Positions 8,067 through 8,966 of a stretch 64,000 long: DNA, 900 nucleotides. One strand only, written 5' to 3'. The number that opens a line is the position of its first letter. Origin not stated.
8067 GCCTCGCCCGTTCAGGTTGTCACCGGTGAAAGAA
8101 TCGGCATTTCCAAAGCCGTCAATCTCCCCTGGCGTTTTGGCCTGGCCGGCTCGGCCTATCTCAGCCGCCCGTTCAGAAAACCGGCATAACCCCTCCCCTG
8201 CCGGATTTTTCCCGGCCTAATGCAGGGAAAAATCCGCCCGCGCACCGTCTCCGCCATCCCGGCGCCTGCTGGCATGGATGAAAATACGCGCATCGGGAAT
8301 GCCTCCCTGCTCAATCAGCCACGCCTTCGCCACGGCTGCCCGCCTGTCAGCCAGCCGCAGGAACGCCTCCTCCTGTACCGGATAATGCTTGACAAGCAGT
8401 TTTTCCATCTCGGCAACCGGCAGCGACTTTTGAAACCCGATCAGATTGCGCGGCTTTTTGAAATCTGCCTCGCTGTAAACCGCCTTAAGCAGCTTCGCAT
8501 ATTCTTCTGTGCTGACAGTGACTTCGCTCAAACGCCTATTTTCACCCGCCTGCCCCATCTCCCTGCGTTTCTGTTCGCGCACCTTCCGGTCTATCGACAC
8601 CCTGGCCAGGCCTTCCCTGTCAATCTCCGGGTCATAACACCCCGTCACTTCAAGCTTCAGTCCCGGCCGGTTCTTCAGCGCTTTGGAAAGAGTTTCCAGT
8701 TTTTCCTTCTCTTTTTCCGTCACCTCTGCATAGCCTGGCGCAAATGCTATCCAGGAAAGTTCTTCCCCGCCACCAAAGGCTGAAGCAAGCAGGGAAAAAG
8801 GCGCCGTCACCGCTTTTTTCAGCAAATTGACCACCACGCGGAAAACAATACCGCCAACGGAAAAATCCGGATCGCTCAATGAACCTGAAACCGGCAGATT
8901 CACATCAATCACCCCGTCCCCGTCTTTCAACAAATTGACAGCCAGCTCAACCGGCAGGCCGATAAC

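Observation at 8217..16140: Tandem pair of giant paralogous DUF748/AsmA-like envelope proteins (about 1106 and 1507 aa) with shared end-modules and divergent cores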

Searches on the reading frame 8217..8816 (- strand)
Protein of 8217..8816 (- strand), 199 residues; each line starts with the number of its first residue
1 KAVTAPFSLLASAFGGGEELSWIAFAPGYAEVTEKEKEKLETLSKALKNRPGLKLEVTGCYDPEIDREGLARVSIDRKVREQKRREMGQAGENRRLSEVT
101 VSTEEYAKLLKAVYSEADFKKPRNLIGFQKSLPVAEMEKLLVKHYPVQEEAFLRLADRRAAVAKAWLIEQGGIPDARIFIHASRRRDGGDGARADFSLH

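Call 15: search_solved_structures(query=window:8217-8816:-, max_evalue=10, show_alignments=3)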
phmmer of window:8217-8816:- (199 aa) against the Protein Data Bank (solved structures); distinct sequences matched with E-value up to 10: 1.
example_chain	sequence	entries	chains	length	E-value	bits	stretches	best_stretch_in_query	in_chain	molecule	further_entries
4bf5_A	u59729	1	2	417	0.89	12.6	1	141-184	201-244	ALANINE RACEMASE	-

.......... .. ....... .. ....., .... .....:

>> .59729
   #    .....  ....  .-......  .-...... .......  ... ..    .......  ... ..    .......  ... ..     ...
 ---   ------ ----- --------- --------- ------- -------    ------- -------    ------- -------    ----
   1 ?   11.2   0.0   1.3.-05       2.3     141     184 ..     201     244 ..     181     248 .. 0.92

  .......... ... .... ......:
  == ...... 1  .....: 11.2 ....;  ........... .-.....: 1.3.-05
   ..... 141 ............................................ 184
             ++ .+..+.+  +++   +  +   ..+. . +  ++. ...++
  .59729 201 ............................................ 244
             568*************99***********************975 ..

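Call 53: search_solved_structures(query=A4, max_evalue=1, show_alignments=4)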
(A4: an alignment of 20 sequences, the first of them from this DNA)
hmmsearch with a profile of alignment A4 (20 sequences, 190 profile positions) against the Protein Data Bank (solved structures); distinct sequences matched with E-value up to 1: 35.
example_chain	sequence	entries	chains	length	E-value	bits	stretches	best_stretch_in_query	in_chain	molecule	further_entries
5wtp_A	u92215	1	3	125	6.6e-07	32.6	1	8-50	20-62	OmpA family protein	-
9uu2_A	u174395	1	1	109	1e-06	32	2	9-56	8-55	Major outer membrane protein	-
2k1s_A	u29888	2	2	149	4e-06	30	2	9-50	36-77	Inner membrane lipoprotein yiaD | Probable lipoprotein YiaD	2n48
5wtl_A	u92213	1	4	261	7.9e-06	29.1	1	8-50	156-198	OmpA family protein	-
5u1h_A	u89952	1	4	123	2e-05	27.8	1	137-167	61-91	Outer membrane porin F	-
1oap_A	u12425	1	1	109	3.8e-05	26.9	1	139-174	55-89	PEPTIDOGLYCAN-ASSOCIATED LIPOPROTEIN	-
2hqs_H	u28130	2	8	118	5e-05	26.5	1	139-174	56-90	Peptidoglycan-associated lipoprotein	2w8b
3td3_A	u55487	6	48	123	5.1e-05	26.4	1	139-167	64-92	Outer membrane protein omp38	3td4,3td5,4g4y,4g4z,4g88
6top_B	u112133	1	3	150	6.6e-05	26.1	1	7-49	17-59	OmpA family protein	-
6top_A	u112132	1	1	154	7.2e-05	25.9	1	7-49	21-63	OmpA family protein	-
9rle_P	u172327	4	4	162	0.00014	25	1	139-174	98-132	Peptidoglycan-associated lipoprotein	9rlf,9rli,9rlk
4g4v_A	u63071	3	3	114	0.001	22.2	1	139-165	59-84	Peptidoglycan-associated lipoprotein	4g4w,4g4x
3oon_A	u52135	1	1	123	0.0036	20.4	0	135-167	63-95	Outer membrane protein (Tpn50)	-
7rjj_A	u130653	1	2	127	0.0064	19.6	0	135-162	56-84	OmpA family protein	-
4pwt_A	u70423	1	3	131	0.0074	19.4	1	138-174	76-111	Peptidoglycan-associated lipoprotein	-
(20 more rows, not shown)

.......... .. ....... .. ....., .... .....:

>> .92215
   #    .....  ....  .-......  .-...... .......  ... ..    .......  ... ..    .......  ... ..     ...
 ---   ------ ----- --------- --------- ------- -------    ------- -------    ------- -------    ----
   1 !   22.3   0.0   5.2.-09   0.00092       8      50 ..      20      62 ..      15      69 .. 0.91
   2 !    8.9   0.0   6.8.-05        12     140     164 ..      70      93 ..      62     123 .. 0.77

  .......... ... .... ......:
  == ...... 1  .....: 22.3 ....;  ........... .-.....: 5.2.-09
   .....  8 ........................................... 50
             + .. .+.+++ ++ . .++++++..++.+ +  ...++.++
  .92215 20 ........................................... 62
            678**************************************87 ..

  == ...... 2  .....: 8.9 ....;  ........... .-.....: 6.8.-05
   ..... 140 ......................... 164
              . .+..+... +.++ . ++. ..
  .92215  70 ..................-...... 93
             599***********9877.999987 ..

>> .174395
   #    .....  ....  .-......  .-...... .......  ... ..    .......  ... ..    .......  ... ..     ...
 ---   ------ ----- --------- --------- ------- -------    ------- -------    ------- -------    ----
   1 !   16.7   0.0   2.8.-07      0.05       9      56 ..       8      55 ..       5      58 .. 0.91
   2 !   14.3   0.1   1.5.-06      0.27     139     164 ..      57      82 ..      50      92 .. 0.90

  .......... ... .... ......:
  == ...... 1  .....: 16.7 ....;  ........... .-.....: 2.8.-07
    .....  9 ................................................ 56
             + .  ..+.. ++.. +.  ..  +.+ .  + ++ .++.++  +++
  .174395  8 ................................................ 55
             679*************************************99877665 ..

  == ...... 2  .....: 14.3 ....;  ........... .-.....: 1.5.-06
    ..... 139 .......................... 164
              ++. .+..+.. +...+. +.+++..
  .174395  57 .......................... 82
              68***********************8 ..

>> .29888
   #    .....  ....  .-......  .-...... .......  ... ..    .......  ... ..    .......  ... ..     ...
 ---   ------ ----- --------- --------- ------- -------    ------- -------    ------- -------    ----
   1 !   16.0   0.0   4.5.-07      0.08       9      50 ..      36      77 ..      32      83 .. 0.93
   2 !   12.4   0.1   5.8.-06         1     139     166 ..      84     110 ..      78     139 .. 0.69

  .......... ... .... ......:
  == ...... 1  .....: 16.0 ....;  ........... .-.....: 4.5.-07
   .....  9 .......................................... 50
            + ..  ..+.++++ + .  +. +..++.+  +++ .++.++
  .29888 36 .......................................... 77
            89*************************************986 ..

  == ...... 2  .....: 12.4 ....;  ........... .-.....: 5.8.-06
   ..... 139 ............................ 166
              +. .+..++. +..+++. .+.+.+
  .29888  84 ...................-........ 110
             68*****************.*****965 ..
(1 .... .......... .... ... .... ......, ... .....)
